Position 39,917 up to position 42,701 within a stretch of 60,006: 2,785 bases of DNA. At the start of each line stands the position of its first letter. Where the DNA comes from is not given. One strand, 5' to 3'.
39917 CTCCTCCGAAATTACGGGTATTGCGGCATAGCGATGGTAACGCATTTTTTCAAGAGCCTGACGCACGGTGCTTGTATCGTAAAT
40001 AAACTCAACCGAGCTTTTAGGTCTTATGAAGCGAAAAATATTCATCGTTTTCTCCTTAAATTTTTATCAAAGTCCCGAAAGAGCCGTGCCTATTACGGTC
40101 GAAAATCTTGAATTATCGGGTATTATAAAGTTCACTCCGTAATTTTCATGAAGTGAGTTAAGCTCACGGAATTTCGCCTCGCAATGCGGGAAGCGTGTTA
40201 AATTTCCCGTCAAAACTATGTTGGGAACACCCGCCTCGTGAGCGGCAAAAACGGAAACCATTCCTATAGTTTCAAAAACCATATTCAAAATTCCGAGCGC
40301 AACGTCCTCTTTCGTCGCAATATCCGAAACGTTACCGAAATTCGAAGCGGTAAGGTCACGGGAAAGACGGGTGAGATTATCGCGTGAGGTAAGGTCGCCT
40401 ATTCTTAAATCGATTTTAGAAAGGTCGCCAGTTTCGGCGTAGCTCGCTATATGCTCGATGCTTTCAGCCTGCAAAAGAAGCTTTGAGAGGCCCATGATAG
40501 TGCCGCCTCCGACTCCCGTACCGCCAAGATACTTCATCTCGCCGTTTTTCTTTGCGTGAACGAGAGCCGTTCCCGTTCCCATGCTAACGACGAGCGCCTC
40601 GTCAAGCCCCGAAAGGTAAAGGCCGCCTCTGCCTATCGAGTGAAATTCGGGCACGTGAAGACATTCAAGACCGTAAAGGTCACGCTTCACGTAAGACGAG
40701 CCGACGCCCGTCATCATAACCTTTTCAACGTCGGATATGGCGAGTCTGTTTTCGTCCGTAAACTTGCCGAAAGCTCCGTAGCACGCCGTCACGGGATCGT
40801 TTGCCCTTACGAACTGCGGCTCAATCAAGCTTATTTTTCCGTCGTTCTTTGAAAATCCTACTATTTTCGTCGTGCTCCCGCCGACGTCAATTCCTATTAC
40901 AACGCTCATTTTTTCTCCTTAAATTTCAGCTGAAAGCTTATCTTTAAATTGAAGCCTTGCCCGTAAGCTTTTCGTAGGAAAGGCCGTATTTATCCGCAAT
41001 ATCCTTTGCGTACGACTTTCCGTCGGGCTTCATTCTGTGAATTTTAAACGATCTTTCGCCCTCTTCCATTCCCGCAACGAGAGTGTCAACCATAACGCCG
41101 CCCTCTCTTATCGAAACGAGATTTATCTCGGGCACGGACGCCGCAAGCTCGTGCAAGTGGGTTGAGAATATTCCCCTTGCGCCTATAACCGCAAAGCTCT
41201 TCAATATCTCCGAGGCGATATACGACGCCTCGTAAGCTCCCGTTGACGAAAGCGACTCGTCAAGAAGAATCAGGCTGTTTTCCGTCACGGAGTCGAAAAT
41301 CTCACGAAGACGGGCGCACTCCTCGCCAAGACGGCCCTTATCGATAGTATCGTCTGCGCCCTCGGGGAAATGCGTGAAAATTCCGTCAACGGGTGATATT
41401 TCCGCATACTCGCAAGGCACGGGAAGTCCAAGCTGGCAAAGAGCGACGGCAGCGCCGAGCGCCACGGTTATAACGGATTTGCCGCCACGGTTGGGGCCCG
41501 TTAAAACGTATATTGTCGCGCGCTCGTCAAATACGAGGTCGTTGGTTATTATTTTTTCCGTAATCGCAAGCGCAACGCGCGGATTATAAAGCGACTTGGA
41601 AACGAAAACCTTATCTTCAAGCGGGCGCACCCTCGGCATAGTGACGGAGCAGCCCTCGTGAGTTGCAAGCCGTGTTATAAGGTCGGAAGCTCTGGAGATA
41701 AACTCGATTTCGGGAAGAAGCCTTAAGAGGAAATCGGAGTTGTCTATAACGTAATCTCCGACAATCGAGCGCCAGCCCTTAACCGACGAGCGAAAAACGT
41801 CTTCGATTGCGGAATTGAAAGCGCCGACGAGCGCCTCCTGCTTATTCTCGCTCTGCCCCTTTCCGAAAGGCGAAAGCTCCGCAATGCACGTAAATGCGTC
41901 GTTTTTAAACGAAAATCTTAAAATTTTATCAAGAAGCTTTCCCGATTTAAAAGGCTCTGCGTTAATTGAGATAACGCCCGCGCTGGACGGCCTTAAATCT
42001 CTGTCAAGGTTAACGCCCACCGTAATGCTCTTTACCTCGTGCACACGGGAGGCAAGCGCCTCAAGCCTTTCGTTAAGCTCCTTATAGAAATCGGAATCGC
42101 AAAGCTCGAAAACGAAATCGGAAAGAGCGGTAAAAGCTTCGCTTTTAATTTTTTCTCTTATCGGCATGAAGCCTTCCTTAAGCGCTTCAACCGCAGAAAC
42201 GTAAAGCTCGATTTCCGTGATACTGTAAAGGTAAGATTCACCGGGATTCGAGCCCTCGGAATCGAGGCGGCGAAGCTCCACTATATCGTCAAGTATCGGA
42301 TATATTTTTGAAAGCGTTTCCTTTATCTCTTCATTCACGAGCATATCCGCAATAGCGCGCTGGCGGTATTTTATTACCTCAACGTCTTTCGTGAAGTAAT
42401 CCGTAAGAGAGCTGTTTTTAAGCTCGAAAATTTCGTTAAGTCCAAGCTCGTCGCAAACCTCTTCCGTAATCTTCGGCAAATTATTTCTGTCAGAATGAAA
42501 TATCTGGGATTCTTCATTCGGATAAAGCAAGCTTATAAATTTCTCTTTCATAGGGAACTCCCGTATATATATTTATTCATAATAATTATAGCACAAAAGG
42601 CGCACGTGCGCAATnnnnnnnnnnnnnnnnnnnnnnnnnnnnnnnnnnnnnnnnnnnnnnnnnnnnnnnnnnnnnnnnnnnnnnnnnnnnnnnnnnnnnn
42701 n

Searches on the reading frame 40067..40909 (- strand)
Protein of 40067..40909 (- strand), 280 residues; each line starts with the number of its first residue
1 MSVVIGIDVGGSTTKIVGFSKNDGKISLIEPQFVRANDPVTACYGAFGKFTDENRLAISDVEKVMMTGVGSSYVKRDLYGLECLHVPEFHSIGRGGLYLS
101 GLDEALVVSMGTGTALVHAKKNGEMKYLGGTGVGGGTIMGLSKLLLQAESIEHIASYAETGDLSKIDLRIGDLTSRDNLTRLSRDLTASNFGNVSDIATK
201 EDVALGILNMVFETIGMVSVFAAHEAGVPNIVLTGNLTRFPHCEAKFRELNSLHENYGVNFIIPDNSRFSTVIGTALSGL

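Call 7: search_protein_families(library=pfam, proteins=[window:40067-40909:-], max_evalue=0.01)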
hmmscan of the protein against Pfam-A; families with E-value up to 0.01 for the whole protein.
window:40067-40909:- (280 aa): 3 families
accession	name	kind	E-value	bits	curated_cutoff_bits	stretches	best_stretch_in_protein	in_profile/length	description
PF03630.20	Fumble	-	1.3e-25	90.7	28.5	1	106-239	150-294/334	Fumble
PF01869.26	BcrAD_BadFG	-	1e-06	28.9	31.5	1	5-277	1-269/271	BadF/BadG/BcrA/BcrD ATPase family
PF05378.19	Hydant_A_N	-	0.0014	18.8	25.2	1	5-67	2-63/176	Hydantoinase/oxoprolinase N-terminal region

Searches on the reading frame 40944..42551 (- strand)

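Call 7: search_protein_families(library=pfam, proteins=[window:40944-42551:-], max_evalue=0.01)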
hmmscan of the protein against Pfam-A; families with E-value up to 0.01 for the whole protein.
window:40944-42551:- (535 aa): 1 family
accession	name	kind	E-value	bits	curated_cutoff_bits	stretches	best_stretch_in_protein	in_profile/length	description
PF00488.27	MutS_V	-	1.4e-20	74.5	30.2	1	349-477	2-131/188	MutS domain V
